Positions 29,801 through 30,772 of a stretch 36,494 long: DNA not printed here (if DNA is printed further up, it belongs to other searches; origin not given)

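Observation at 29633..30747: AT-rich convergent accessory cassette between gp16 and terminase: 2-TM protein plus membrane-anchored tandem zinc-ribbon protein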

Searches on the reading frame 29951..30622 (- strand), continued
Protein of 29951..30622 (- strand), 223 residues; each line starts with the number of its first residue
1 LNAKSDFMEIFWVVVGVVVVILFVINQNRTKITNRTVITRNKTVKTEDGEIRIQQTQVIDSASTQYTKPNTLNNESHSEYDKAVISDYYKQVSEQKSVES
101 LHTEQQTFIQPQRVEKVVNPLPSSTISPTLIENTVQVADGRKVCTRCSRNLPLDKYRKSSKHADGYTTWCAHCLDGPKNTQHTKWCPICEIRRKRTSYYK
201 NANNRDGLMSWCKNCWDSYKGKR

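Call 46: search_protein_representatives(alignment_id=A3)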
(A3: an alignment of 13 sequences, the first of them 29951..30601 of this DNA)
Query: 13 sequences, 214 profile positions. Proteins with E-value up to 0.001 (for the whole library): 1785; up to 1e-10: 152; up to 1e-30: 21. The best 150 are listed.
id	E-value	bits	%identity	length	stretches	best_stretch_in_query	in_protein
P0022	1.6e-89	316.0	-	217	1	1-213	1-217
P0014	8.7e-83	294.0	-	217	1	1-210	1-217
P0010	2.9e-65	236.7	-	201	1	1-169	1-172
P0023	2.6e-63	230.4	-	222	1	1-214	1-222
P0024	3.1e-61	223.6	-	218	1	1-209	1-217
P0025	1.4e-52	195.3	-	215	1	1-211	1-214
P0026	3.2e-52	194.1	-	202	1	16-173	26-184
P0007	7.0e-49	183.2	-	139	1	1-137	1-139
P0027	7.0e-46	173.4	-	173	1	1-177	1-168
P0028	9.2e-46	173.0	-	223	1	3-211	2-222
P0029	6.7e-44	166.9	-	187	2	114-211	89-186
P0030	2.7e-39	151.9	-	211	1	4-209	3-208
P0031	4.8e-38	147.8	-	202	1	3-211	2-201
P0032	9.0e-37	143.6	-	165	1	2-168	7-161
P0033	4.7e-34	134.8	-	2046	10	87-166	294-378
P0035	2.7e-33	132.3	-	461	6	131-210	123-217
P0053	1.7e-24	103.5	-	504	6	110-210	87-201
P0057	1.3e-23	100.6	-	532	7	119-209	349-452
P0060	6.2e-22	95.1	-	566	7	119-208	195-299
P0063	1.7e-21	93.8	-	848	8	110-211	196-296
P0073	1.8e-18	83.9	-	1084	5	113-166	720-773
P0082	2.3e-17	80.2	-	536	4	125-210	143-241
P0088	2.3e-16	77.0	-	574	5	120-207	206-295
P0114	2.2e-13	67.2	-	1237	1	123-213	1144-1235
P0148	1.7e-11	61.1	-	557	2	63-208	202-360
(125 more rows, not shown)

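Call 47: search_protein_families(library=pfam, proteins=[P0035, P0053, P0057, P0060, P0063, P0073, P0082, P0088, P0114, P0148], max_evalue=0.01)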
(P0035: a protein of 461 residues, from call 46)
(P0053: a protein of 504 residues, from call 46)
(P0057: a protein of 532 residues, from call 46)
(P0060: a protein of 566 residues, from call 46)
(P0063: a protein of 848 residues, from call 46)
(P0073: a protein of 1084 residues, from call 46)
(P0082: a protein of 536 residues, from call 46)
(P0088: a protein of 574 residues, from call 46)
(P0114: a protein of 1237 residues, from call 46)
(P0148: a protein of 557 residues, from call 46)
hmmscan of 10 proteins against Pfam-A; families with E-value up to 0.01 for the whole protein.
P0035 (461 aa): 2 families
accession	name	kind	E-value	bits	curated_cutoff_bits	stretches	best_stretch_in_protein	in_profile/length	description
PF12898.13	Stc1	-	4.8e-08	33.9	24.8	0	12-44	53-84/84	Stc1 domain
PF19181.5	DUF5863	-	0.0059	16.9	25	0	51-103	26-78/169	Family of unknown function (DUF5863)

P0053 (504 aa): 2 families
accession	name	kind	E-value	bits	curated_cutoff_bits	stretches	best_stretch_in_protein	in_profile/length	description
PF12898.13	Stc1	-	2.8e-16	60.3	24.8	1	43-82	45-83/84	Stc1 domain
PF21326.4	KDM6_GATAL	-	0.0071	16.7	27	1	167-203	11-46/59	KDM6, GATA-like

P0057 (532 aa): 2 families
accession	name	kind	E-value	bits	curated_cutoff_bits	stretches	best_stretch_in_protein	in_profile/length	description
PF12898.13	Stc1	-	1.8e-16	60.9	24.8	0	295-329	50-83/84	Stc1 domain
PF14522.11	Cytochrome_C7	-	0.0011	19.2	24.8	1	9-76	12-67/67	Cytochrome c7 and related cytochrome c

P0060 (566 aa): 2 families
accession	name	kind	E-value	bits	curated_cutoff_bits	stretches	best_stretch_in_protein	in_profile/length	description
PF12898.13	Stc1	-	5.1e-15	56.2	24.8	1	17-72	29-83/84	Stc1 domain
PF03966.22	Trm112p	-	0.0023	18.2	22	0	268-390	10-39/40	Trm112p-like protein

P0063 (848 aa): 0 families

P0073 (1084 aa): 16 families
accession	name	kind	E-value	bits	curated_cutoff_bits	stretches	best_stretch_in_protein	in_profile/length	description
PF13646.12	HEAT_2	-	6.8e-64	212.6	27.7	5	43-123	4-86/88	HEAT repeats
PF02985.28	HEAT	-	2.4e-35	117.6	23.5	1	434-460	2-28/31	HEAT repeat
PF03130.22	HEAT_PBS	-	7.6e-31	103.5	20.9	0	448-470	1-23/27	PBS lyase HEAT-like repeat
PF13513.12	HEAT_EZ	-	3.1e-14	53.5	27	0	195-218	32-55/55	HEAT-like repeat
PF12898.13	Stc1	-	1.1e-09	39.2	24.8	0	246-307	25-83/84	Stc1 domain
PF12717.13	Cnd1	-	2e-07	31.6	26.4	0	66-106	55-97/162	non-SMC mitotic condensation complex subunit 1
PF12755.13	Vac14_Fab1_bd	-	7.9e-06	26.9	22.1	0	8-39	27-58/97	Vacuolar 14 Fab1-binding region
PF21248.3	SoFic-like_C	-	1e-05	26.1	27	0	545-594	19-68/76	Protein adenylyltransferase SoFic-like, C-terminal domain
PF10363.15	RTP1_C1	-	3.3e-05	24.4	25.9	0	173-219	83-106/112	Required for nuclear transport of RNA pol II C-terminus 1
PF25767.1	ARM_TBCD_2nd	-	4.2e-05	23.5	29.7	0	194-225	80-111/245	Tubulin-specific chaperone D-like, ARM repeats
PF24714.1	TOR1L1_N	-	6.1e-05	22.9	43.3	0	385-428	195-238/281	TORTIFOLIA1 N-terminal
PF25206.1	DUF7836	-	0.00064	19.9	26.7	0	266-291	22-47/59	Domain of unknown function (DUF7836)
PF24492.1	HEAT_ECM29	-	0.0012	19.4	27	0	189-230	110-151/160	Proteasome adapter and scaffold protein ECM29, HEAT-repeat domain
PF12773.13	DZR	-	0.0013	19.3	27.3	0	869-911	7-35/45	Double zinc ribbon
PF16804.11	DUF5071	-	0.0018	19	27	0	127-219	7-99/119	Domain of unknown function (DUF5071)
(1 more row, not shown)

P0082 (536 aa): 4 families
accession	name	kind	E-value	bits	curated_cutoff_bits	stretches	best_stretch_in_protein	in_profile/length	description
PF01844.29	HNH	-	1.9e-09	37.9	21.4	1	468-513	1-46/47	HNH endonuclease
PF20120.5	DUF6510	-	6.5e-08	32.8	26.4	0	47-90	18-60/86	Family of unknown function (DUF6510)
PF14279.12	HNH_5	-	4.1e-06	27.1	27.5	1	468-514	1-46/56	HNH endonuclease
PF12898.13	Stc1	-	2.1e-05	25.4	24.8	1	130-183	38-83/84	Stc1 domain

P0088 (574 aa): 1 family
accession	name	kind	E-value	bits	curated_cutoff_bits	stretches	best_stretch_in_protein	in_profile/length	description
PF12898.13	Stc1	-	3.6e-08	34.3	24.8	0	311-349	46-83/84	Stc1 domain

P0114 (1237 aa): 13 families
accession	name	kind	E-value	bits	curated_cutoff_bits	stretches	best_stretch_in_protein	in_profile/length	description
PF13086.12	AAA_11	-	1.2e-14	55.2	27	1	295-829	11-254/257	AAA domain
PF13087.12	AAA_12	-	1.3e-13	51.4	27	1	884-1062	20-194/195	AAA domain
PF01443.25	Viral_helicase1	-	2.7e-09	37.6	21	0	995-1059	168-227/228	Viral superfamily 1 RNA helicase core domain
PF13245.12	AAA_19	-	9.6e-06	26.3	25.1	1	298-340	8-42/134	AAA domain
PF13604.12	AAA_30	-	3.1e-05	24.2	27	1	292-324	9-41/191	AAA domain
PF20720.3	nSTAND3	-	0.00055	20.1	27.2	1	299-349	15-64/155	Novel STAND NTPase 3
PF13173.12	AAA_14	-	0.00064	20.2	27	1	302-344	3-45/129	AAA domain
PF13401.12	AAA_22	-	0.00099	19.9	27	0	300-328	4-32/130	AAA domain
PF25199.1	nSTAND_NTPase5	-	0.0014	18.9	34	1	295-342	35-82/145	Novel STAND NTPase 5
PF13191.12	AAA_16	-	0.0036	18.3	32.6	1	300-334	23-58/167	AAA ATPase domain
PF00931.28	NB-ARC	-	0.0054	16.4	23.5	0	295-324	10-41/248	NB-ARC domain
PF13538.12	UvrD_C_2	-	0.0065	16.8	27.4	0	1007-1059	5-52/52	UvrD-like helicase C-terminal domain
PF24883.2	NPHP3_N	-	0.0092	16.6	24.8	1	298-339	19-63/164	Nephrocystin 3, N-terminal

P0148 (557 aa): 1 family
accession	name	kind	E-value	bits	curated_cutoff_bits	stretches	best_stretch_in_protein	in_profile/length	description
PF12898.13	Stc1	-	1.1e-05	26.4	24.8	0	274-304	53-82/84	Stc1 domain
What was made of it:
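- Closest known: Stc1 domain. Same: Multi-repeat relatives of ORF-B pass the Stc1 threshold (call 47).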

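Call 51: find_related_loci(query=A2, collection=genome_contigs, flank=6000)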
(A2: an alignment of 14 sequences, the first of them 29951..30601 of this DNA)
Query A2 (216 aa) in genome_contigs; peptide patterns used: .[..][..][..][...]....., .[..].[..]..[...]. (x = any residue, [..] = any of these).
36 stretches matched a pattern; 4 encode a relative of the query (tblastn E <= 1e-3); 4 distinct loci.
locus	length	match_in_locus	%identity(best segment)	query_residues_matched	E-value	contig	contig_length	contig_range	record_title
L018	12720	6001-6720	46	1-216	1e-66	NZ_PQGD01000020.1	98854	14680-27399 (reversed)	Superficieibacter electus strain BP-1 NODE_20_length_98854_cov_33.9526, whole genome shotgun sequence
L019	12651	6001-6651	37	1-210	8e-50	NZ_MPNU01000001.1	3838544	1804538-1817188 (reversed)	Edwardsiella piscicida strain ACC35.1 scaffold00001, whole genome shotgun sequence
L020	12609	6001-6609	44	1-213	3e-45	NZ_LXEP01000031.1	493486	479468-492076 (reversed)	Buttiauxella gaviniae ATCC 51604 Sequence00031, whole genome shotgun sequence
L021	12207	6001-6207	27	144-208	1e-4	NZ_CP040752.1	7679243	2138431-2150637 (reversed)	Streptomyces rectiverticillatus strain B15-08 chromosome, complete genome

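Call 52: find_related_loci(query=A2, collection=viral_contigs, flank=6000)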
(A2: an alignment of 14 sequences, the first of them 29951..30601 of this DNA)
Query A2 (216 aa) in viral_contigs; peptide patterns used: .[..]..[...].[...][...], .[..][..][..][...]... (x = any residue, [..] = any of these).
186 stretches matched a pattern; 100 encode a relative of the query (tblastn E <= 1e-3); the best 80 are kept; 80 distinct loci.
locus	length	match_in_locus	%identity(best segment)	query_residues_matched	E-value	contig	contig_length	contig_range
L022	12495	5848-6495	100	1-216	1e-146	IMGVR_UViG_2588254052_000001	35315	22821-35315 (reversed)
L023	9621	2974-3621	90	1-216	4e-127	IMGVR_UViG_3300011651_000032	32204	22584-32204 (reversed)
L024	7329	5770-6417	90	1-216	1e-126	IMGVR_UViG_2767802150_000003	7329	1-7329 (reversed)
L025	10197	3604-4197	86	19-216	8e-115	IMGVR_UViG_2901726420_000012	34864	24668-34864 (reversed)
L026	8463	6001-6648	69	1-215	3e-93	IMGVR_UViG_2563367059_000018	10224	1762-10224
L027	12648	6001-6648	69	1-215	7e-93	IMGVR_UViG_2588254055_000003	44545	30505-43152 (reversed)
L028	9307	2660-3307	69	1-215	7e-93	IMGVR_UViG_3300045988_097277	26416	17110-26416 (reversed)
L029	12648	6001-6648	69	1-215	7e-93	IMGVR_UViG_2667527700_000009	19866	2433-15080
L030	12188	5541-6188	69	1-215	7e-93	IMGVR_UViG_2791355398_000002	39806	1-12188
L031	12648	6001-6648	69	1-215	1e-92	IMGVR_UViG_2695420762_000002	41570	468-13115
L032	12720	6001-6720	46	1-216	2e-65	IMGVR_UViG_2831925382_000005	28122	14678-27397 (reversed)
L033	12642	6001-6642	50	1-210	2e-63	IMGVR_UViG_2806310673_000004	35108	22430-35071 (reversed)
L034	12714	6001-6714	50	1-212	4e-63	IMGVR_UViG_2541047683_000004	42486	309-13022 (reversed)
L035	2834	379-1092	49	1-212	4e-63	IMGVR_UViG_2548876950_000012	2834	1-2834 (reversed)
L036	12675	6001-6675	50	1-216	1e-62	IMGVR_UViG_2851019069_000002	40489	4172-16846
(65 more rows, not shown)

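Call 61: find_related_loci(query=A4, collection=viral_contigs, flank=6000)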
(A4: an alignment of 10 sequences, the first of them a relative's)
Query A4 (211 aa) in viral_contigs; peptide patterns used: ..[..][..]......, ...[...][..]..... (x = any residue, [..] = any of these).
103 stretches matched a pattern; 96 encode a relative of the query (tblastn E <= 1e-3); the best 80 are kept; 80 distinct loci.
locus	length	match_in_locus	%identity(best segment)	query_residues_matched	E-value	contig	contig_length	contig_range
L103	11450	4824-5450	35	5-211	6e-32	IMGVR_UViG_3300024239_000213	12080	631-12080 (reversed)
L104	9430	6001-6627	35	5-211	6e-32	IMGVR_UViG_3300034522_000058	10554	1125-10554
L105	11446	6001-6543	36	1-211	1e-31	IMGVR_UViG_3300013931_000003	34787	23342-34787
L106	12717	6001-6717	32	1-207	6e-30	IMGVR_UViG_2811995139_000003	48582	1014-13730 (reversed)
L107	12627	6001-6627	35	5-211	2e-30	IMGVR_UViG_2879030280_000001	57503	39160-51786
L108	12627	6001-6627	34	5-211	7e-30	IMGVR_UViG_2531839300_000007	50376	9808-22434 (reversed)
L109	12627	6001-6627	34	5-211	7e-30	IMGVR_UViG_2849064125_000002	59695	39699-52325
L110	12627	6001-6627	34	5-211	7e-30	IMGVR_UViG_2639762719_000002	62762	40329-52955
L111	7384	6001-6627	34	5-211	7e-30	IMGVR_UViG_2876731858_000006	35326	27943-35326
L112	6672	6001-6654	31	1-206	1e-29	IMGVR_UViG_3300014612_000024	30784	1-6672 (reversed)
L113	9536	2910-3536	34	5-211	4e-29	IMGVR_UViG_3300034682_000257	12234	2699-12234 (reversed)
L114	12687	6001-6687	29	1-206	5e-28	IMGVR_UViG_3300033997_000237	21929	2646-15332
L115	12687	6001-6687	29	1-206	5e-28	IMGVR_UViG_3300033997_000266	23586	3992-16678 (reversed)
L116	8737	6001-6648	35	1-206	3e-28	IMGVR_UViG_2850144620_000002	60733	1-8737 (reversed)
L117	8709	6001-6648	35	1-206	9e-28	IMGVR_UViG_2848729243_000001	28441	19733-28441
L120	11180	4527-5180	33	1-206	6e-27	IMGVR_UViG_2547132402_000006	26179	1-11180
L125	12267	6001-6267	57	128-208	8e-25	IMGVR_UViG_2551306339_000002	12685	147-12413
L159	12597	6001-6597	27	5-206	5e-20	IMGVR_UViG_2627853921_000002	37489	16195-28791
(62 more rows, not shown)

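Call 63: search_protein_families(library=pfam, proteins=[L103:4086-4784:+, L107:5263-5961:+, L112:5321-5983:+, L105:5496-5957:+, L116:5623-5952:+, L120:4165-4503:+, L125:5539-5847:+, L125:4856-5545:+, L106:6771-7478:-, L159:6686-7417:-], max_evalue=0.001)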
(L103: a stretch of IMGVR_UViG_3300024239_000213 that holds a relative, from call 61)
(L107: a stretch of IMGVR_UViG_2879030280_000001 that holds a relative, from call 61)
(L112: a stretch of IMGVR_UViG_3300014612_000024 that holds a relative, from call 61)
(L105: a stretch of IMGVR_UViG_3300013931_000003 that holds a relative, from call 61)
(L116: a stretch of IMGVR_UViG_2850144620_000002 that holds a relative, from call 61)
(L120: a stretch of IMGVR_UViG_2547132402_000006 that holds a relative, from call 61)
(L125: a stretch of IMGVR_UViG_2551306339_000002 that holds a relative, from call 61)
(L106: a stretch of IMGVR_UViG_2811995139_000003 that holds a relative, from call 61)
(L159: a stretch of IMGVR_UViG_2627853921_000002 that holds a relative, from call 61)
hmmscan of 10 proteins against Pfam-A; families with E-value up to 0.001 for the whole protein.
L103:4086-4784:+ (232 aa): 3 families
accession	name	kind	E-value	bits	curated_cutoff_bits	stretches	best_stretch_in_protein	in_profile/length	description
PF13443.12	HTH_26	-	6.1e-09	36.4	22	1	33-86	1-54/63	Cro/C1-type HTH DNA-binding domain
PF01381.28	HTH_3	-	1.2e-08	35.3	23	1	34-89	1-55/55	Helix-turn-helix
PF12844.13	HTH_19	-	1.1e-06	28.9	30.2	1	31-92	1-61/64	Helix-turn-helix domain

L107:5263-5961:+ (232 aa): 3 families
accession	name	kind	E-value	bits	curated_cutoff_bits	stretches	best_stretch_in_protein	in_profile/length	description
PF13443.12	HTH_26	-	6.1e-09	36.4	22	1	33-86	1-54/63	Cro/C1-type HTH DNA-binding domain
PF01381.28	HTH_3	-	1.2e-08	35.3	23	1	34-89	1-55/55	Helix-turn-helix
PF12844.13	HTH_19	-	1.1e-06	28.9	30.2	1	31-92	1-61/64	Helix-turn-helix domain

L112:5321-5983:+ (220 aa): 4 families
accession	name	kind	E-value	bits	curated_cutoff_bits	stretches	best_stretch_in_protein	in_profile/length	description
PF00717.28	Peptidase_S24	-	6.4e-16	58.5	23.3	1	90-213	1-116/116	Peptidase S24-like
PF01381.28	HTH_3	-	1.3e-09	38.3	23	1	8-61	1-55/55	Helix-turn-helix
PF12844.13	HTH_19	-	2.5e-07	31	30.2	1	6-65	2-62/64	Helix-turn-helix domain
PF13560.12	HTH_31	-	3.5e-07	30.9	27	1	6-57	4-57/64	Helix-turn-helix domain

L105:5496-5957:+ (153 aa): 0 families

L116:5623-5952:+ (109 aa): 0 families

L120:4165-4503:+ (112 aa): 0 families

L125:5539-5847:+ (102 aa): 0 families

L125:4856-5545:+ (229 aa): 5 families
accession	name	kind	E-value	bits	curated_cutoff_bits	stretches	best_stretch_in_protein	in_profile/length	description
PF00717.28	Peptidase_S24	-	4.8e-19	68.6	23.3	1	103-220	9-115/116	Peptidase S24-like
PF01381.28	HTH_3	-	3.4e-08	33.8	23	1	9-62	2-55/55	Helix-turn-helix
PF13443.12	HTH_26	-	2.5e-05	24.9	22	1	7-58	1-53/63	Cro/C1-type HTH DNA-binding domain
PF07022.19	Phage_CI_repr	-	0.00025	21.8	22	1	6-68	1-63/65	Bacteriophage CI repressor helix-turn-helix domain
PF12844.13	HTH_19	-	0.00071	19.9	30.2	0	13-66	9-62/64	Helix-turn-helix domain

L106:6771-7478:- (235 aa): 4 families
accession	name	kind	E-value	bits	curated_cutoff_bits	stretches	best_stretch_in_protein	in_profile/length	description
PF00717.28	Peptidase_S24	-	7.5e-18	64.8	23.3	1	108-228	5-116/116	Peptidase S24-like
PF01381.28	HTH_3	-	1.1e-09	38.6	23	1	9-62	1-55/55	Helix-turn-helix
PF13560.12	HTH_31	-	1.8e-05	25.4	27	1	5-57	2-56/64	Helix-turn-helix domain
PF13443.12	HTH_26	-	0.00049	20.7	22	1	8-58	1-53/63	Cro/C1-type HTH DNA-binding domain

L159:6686-7417:- (243 aa): 1 family
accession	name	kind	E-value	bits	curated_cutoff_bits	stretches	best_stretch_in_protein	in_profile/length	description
PF00684.25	DnaJ_CXXCXGXG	-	6.4e-05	23.6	32.7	0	157-187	38-65/65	DnaJ central domain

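Call 75: fold_search(model_id=the predicted structure, library=viral)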
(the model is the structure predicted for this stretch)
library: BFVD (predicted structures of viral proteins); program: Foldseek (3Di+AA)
matches with E <= 10: 642; with E <= 0.001: 9
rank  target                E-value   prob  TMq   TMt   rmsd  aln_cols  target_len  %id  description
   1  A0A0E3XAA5            1.4e-04  1.00  0.18  0.24  12.3       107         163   27  Uncharacterized protein [Gordonia phage GordTnk2]
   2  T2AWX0                3.3e-04  1.00  0.19  0.23  14.4        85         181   22  (no name in the UniProt tables at hand)
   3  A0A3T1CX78            3.5e-04  1.00  0.19  0.10  15.5       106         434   26  HNH endonuclease [Acanthamoeba castellanii medusavirus J1]
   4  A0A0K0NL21            3.7e-04  1.00  0.19  0.34  16.3       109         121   23  HNH endonuclease [Gordonia phage GMA3]
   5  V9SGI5                3.9e-04  1.00  0.17  0.10  11.4        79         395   26  Putative prophage protein [Tunisvirus fontaine2]
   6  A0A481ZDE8            4.4e-04  1.00  0.19  0.29  13.8        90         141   27  Zn-finger protein [Pithovirus LCPAC406]
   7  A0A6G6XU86            5.5e-04  1.00  0.18  0.31  21.2       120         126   20  (no name in the UniProt tables at hand)
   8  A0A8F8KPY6            7.6e-04  1.00  0.19  0.10  18.4       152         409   18  Restriction endonuclease HNH [Clandestinovirus]
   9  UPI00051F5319         8.1e-04  1.00  0.19  0.17  14.1        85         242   22  (no name look-up for this kind of identifier)
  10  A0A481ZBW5            1.2e-03  1.00  0.17  0.15  14.0        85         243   27  Uncharacterized protein [Pithovirus LCPAC401]
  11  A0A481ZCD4            1.5e-03  1.00  0.19  0.12  12.9        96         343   24  Uncharacterized protein [Pithovirus LCPAC403]
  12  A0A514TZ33            1.5e-03  1.00  0.20  0.35  21.3       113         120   18  (no name in the UniProt tables at hand)
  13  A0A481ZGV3            1.6e-03  1.00  0.17  0.16  11.9        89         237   26  HNH endonuclease [Pithovirus LCPAC406]
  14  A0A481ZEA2            1.7e-03  1.00  0.19  0.07  14.2       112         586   20  Uncharacterized protein [Pithovirus LCPAC404]
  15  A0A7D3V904            1.9e-03  1.00  0.18  0.10  13.7        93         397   22  Uncharacterized protein [Fadolivirus FV1/VV64]
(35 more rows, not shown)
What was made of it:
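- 29978..30067 (-): Zinc ribbon 2: C179-x2-C182-x22-C205-x2-C208. The whole domain (residues 134-216) has net charge +14 and pI 9.8. BFVD matches to HNH, bba-Me and Stc1-domain viral proteins, E 1e-4 to 1e-3 (call 75).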
